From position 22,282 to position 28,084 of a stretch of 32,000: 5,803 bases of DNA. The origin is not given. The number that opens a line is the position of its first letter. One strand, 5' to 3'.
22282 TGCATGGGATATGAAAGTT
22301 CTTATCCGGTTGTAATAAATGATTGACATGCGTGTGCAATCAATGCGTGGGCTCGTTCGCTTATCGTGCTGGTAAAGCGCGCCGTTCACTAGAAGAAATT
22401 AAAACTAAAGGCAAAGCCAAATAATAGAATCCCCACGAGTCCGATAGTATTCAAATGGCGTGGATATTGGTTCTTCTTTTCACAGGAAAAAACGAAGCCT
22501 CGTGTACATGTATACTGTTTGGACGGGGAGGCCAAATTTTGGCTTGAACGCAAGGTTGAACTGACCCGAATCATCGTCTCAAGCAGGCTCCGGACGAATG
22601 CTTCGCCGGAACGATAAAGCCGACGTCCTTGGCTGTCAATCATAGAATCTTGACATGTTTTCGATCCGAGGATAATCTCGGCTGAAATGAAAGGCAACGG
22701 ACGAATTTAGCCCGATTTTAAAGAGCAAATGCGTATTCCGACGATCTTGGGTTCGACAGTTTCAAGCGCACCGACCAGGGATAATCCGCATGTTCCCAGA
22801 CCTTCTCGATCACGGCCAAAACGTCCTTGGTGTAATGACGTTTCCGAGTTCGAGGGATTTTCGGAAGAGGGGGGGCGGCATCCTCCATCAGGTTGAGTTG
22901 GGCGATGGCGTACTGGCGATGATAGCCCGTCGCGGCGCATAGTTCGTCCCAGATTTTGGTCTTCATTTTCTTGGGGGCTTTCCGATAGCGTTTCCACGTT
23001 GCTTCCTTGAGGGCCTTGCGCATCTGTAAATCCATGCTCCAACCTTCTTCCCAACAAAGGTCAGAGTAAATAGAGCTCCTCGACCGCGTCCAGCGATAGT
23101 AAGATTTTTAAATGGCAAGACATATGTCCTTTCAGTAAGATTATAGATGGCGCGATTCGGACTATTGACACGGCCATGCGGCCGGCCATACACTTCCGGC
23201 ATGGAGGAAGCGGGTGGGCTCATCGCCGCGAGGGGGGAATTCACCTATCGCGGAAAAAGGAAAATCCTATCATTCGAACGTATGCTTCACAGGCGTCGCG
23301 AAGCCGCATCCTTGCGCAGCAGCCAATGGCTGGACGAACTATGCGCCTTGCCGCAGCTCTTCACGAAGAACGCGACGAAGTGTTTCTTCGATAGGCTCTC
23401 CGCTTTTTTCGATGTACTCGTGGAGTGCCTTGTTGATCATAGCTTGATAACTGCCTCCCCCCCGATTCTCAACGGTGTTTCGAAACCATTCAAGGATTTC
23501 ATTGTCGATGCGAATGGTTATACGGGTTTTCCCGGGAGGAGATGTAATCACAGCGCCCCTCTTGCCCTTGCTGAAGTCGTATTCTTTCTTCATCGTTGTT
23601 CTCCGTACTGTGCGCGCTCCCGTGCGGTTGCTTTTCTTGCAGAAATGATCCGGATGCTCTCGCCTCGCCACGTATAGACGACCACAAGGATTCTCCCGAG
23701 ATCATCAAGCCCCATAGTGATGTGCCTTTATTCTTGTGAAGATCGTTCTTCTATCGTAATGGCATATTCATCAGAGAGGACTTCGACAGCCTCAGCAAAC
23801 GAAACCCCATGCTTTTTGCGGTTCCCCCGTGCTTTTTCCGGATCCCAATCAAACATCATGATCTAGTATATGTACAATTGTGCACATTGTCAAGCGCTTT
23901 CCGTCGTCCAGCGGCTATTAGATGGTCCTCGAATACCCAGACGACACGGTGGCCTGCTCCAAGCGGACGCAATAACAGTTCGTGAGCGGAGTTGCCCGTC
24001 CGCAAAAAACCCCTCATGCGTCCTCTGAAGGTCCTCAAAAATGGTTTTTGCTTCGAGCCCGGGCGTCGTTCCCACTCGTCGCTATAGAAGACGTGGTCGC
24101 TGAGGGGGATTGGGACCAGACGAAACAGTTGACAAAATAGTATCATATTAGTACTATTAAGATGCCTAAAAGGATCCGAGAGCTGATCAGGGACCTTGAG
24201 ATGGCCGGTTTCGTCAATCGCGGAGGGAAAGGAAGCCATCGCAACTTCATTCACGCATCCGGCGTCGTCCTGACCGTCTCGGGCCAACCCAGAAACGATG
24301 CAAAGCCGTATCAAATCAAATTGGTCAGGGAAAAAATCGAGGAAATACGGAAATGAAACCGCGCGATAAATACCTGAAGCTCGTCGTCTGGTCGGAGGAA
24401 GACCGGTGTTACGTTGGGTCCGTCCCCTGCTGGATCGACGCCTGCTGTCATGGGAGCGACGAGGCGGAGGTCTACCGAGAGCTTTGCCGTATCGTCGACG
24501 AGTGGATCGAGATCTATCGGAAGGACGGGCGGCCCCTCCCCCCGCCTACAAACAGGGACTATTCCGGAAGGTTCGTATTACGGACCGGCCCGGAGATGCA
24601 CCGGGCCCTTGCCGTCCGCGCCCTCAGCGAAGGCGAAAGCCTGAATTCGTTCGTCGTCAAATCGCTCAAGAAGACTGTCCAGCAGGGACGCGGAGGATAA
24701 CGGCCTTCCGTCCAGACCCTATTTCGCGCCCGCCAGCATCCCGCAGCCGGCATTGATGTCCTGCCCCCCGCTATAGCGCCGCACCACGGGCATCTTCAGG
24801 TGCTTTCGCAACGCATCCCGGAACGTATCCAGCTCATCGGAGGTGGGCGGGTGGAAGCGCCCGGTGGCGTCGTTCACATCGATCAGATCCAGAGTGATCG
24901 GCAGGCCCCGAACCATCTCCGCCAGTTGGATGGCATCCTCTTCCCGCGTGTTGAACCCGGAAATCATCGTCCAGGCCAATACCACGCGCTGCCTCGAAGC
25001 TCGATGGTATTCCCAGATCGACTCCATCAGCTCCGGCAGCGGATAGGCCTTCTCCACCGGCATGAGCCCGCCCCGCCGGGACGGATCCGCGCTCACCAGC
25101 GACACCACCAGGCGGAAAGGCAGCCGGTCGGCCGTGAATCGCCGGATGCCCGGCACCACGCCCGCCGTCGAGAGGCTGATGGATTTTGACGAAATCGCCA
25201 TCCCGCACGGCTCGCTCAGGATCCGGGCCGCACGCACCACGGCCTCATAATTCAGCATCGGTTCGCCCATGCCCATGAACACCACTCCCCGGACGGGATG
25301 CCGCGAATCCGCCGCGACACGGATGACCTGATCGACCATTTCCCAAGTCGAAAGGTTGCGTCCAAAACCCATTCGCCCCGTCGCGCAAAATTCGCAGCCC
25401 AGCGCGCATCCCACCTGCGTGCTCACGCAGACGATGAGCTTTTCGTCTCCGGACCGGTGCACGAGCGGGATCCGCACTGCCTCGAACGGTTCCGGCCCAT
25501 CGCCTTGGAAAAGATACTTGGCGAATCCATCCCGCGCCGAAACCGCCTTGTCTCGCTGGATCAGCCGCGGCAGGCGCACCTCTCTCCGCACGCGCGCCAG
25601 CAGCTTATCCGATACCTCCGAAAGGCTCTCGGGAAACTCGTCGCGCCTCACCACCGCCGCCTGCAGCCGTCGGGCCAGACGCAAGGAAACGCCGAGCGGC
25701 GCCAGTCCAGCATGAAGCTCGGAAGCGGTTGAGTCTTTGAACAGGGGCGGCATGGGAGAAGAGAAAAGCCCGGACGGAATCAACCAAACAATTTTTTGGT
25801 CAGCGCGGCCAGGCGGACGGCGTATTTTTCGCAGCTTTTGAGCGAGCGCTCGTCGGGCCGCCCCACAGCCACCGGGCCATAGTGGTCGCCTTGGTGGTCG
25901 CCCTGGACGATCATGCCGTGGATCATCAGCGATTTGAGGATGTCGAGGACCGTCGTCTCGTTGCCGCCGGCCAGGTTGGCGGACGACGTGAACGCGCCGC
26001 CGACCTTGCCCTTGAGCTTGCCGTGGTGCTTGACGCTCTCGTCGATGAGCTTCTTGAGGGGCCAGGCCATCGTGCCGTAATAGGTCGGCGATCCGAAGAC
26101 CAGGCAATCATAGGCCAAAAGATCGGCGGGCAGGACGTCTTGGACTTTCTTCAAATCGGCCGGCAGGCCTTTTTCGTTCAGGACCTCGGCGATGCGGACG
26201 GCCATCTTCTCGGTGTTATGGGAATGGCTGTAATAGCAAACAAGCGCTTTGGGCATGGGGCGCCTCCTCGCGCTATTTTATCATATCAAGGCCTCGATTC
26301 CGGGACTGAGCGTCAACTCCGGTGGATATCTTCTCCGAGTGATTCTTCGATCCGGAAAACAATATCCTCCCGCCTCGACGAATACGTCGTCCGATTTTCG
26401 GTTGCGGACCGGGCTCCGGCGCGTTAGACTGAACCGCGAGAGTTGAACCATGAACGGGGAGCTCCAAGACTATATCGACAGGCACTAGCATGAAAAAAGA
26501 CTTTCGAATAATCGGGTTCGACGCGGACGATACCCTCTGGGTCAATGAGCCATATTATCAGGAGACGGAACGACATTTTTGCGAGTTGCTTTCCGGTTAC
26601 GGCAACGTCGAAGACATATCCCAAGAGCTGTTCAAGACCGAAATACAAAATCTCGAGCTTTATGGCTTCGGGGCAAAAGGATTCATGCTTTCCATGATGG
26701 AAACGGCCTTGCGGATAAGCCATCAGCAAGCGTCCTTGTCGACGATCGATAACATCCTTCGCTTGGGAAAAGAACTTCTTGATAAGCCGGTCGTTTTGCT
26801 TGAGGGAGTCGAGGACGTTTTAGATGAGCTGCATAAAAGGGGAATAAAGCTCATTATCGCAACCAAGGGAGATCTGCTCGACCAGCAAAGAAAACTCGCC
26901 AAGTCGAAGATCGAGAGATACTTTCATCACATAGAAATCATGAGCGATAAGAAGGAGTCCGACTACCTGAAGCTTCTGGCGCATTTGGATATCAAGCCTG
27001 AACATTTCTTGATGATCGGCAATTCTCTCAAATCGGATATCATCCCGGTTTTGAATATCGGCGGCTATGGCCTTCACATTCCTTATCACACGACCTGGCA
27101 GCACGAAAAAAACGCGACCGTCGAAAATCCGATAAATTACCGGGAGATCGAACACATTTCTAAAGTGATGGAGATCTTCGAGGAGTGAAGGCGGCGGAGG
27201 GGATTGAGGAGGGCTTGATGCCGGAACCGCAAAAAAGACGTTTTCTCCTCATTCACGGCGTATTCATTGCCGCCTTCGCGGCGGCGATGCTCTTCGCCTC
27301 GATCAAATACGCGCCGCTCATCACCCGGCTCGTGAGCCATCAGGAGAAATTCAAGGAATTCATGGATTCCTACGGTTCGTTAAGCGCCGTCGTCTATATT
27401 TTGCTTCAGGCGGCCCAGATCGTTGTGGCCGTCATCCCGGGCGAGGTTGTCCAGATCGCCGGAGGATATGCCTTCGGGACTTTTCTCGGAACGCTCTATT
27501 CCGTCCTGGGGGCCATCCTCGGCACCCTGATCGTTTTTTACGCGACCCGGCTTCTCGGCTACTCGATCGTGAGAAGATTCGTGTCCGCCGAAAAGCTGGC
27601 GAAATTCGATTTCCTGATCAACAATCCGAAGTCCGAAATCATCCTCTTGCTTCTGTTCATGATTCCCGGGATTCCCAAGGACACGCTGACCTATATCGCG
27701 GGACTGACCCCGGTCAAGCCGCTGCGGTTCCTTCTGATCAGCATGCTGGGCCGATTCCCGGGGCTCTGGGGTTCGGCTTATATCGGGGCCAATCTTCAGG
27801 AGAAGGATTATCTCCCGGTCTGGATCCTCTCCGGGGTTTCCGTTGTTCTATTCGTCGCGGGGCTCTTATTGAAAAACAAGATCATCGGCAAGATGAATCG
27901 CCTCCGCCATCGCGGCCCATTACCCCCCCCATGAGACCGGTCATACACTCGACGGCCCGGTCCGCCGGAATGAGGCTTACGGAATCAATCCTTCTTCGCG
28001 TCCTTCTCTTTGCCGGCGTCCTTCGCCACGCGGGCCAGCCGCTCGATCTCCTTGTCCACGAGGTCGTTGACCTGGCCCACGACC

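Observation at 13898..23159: AT-richer defence-type island delimited almost to the nucleotide by two 111-bp direct repeats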

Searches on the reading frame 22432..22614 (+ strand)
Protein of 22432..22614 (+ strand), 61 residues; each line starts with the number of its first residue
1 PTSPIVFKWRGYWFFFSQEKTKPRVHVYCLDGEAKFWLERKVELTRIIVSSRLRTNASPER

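Call 73: search_protein_families(library=pfam, proteins=[window:22432-22614:+], max_evalue=1)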
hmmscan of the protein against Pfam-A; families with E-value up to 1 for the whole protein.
seq(61 aa): 1 family
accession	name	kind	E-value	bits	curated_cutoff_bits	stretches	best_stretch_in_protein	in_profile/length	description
PF13711.11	DUF4160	-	0.00034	21.2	23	1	11-45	1-37/65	Domain of unknown function (DUF4160)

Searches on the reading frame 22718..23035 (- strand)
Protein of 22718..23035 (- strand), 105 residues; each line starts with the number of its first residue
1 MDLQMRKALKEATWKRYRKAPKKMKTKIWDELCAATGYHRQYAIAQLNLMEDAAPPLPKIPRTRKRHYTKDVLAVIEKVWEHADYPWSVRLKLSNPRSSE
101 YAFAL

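Call 8: search_protein_families(library=pfam, proteins=[window:22718-23035:-], max_evalue=0.01)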
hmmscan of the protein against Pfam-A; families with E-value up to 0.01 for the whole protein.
window:22718-23035:- (105 aa): 0 families

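Call 62: search_protein_families(library=ncbifam, proteins=[window:22718-23035:-], max_evalue=0.01)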
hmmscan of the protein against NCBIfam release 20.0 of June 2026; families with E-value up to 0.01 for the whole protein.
window:22718-23035:- (105 aa): 0 families

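Call 73: search_protein_families(library=pfam, proteins=[window:22718-23035:-], max_evalue=1)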
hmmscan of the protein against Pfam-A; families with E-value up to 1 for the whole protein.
window:22718-23035:- (105 aa): 1 family
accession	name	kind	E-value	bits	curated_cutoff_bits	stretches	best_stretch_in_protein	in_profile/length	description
PF14015.11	DUF4231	-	0.28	12.1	24.7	1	11-40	68-97/103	Protein of unknown function (DUF4231)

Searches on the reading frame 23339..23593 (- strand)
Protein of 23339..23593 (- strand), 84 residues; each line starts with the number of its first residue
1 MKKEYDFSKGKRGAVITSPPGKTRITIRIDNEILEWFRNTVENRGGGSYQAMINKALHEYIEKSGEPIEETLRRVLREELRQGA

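Call 64: find_encoding_contigs(protein=window:23339-23593:-, flank=10000, max_places=10)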
Protein window:23339-23593:- (84 aa): no gene with exactly this product is on record in the collection.

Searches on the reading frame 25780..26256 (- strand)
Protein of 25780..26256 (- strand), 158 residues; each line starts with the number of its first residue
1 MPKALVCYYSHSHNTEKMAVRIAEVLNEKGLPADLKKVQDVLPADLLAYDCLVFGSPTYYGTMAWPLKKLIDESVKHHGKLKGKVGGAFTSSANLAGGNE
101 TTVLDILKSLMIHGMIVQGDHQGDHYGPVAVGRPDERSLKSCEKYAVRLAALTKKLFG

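Call 15: search_protein_families(library=pfam, proteins=[window:25780-26256:-], max_evalue=0.001)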
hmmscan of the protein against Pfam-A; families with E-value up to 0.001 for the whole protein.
window:25780-26256:- (158 aa): 4 families
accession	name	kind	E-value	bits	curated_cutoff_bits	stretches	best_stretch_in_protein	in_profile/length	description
PF03358.20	FMN_red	-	3e-09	37.1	24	1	46-120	68-142/152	NADPH-dependent FMN reductase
PF00258.30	Flavodoxin_1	-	4.1e-09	37.2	25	1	6-72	1-70/143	Flavodoxin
PF12724.12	Flavodoxin_5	-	2.8e-08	34.7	27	1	5-93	1-85/145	Flavodoxin domain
PF02525.22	Flavodoxin_2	-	0.00031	21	27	1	38-77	68-106/198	Flavodoxin-like fold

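Call 18: find_encoding_contigs(protein=window:25780-26256:-, flank=10000, max_places=10)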
Protein window:25780-26256:- (158 aa): 12 contigs read that carry it; 10 places shown.
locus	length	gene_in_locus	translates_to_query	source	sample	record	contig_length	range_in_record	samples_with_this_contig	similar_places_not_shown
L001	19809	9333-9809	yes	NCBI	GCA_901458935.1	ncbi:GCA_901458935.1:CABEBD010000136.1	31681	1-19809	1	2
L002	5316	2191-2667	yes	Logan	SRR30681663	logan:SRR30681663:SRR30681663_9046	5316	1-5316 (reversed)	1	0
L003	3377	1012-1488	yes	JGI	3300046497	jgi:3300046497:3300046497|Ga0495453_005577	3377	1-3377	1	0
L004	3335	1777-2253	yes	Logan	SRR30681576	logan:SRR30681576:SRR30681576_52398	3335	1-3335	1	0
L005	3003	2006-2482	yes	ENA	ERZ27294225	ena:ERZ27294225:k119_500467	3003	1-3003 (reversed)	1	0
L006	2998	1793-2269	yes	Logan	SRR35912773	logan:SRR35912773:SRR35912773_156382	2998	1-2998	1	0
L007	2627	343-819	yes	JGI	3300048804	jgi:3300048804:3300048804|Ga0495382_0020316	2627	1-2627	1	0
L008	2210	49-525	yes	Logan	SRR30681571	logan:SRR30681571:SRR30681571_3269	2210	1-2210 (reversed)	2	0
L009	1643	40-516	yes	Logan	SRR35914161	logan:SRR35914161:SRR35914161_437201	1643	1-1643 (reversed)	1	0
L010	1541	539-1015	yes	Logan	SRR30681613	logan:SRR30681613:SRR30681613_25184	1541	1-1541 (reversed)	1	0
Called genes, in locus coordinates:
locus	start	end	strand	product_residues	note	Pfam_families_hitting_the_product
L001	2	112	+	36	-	?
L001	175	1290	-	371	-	PF04015:DUF362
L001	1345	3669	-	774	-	PF03030:H_PPase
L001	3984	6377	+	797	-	PF02129:Peptidase_S15, PF08530:PepX_C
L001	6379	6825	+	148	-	-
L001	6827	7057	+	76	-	PF12844:HTH_19, PF13560:HTH_31 (weak), PF01381:HTH_3, PF13443:HTH_26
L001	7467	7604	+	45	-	-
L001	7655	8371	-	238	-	PF09335:VTT_dom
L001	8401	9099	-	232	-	PF00702:Hydrolase, PF12689:Acid_PPase (faint), PF13419:HAD_2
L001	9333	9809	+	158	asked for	PF03358:FMN_red, PF12724:Flavodoxin_5, PF00258:Flavodoxin_1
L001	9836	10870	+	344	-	PF04055:Radical_SAM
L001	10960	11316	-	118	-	PF05534:HicB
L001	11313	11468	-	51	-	PF07927:HicA_toxin (weak)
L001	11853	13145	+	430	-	PF08245:Mur_ligase_M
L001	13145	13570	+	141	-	PF14102:Caps_synth_CapC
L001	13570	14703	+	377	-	-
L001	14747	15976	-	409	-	PF13505:OMP_b-brl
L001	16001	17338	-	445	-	PF06245:DUF1015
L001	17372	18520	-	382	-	-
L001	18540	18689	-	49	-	-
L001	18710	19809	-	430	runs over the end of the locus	-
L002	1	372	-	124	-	?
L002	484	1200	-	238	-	PF09335:VTT_dom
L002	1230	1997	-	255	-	PF00702:Hydrolase, PF13419:HAD_2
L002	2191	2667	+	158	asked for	PF03358:FMN_red, PF12724:Flavodoxin_5, PF00258:Flavodoxin_1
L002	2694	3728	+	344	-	PF04055:Radical_SAM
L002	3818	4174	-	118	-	PF05534:HicB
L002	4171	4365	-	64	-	PF07927:HicA_toxin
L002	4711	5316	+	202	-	?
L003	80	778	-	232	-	PF00702:Hydrolase, PF12689:Acid_PPase (faint), PF13419:HAD_2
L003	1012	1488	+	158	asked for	PF03358:FMN_red, PF12724:Flavodoxin_5, PF00258:Flavodoxin_1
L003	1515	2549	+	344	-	PF04055:Radical_SAM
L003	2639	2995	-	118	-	PF05534:HicB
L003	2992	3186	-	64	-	PF07927:HicA_toxin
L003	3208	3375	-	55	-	?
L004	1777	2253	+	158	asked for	PF03358:FMN_red, PF12724:Flavodoxin_5, PF00258:Flavodoxin_1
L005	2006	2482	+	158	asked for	PF03358:FMN_red, PF12724:Flavodoxin_5, PF00258:Flavodoxin_1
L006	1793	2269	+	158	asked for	PF03358:FMN_red, PF12724:Flavodoxin_5, PF00258:Flavodoxin_1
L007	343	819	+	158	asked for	PF03358:FMN_red, PF12724:Flavodoxin_5, PF00258:Flavodoxin_1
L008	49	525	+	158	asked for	PF03358:FMN_red, PF12724:Flavodoxin_5, PF00258:Flavodoxin_1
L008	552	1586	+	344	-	PF04055:Radical_SAM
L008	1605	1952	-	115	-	PF05534:HicB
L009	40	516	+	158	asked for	PF03358:FMN_red, PF12724:Flavodoxin_5, PF00258:Flavodoxin_1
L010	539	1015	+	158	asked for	PF03358:FMN_red, PF12724:Flavodoxin_5, PF00258:Flavodoxin_1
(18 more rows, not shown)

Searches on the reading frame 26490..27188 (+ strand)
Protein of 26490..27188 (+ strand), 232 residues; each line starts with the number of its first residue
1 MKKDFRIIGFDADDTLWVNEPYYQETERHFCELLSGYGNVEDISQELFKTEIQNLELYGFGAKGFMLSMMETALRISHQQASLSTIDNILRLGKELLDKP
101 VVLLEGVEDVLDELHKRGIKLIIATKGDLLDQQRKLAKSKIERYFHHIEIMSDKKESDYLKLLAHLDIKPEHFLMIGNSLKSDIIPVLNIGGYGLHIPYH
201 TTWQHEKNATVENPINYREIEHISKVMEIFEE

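Call 14: search_protein_families(library=pfam, proteins=[window:26490-27188:+], max_evalue=0.01)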
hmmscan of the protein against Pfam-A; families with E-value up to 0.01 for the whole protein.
window:26490-27188:+ (232 aa): 3 families
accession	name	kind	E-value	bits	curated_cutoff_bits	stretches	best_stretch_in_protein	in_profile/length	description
PF00702.32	Hydrolase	-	8.5e-17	62.6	26.4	1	6-185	2-185/191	haloacid dehalogenase-like hydrolase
PF13419.12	HAD_2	-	1.2e-11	45.4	23.8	1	73-185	49-166/178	Haloacid dehalogenase-like hydrolase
PF12689.13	Acid_PPase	-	2e-05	24.9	27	0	101-178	44-132/169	Acid Phosphatase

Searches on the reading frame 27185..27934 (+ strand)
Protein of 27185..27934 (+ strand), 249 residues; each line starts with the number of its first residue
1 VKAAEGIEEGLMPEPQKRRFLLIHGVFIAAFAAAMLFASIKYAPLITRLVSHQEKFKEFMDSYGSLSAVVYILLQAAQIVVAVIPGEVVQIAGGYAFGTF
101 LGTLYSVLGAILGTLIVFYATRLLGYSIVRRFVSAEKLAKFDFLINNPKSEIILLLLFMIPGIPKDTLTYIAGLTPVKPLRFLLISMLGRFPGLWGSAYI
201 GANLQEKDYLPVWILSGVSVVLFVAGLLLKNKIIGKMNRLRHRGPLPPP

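Call 14: search_protein_families(library=pfam, proteins=[window:27185-27934:+], max_evalue=0.01)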
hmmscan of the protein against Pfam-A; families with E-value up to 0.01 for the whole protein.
window:27185-27934:+ (249 aa): 1 family
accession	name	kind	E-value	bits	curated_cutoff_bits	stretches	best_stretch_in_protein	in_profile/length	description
PF09335.16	VTT_dom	-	3.5e-25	89.3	33.9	1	84-202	1-122/123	VTT domain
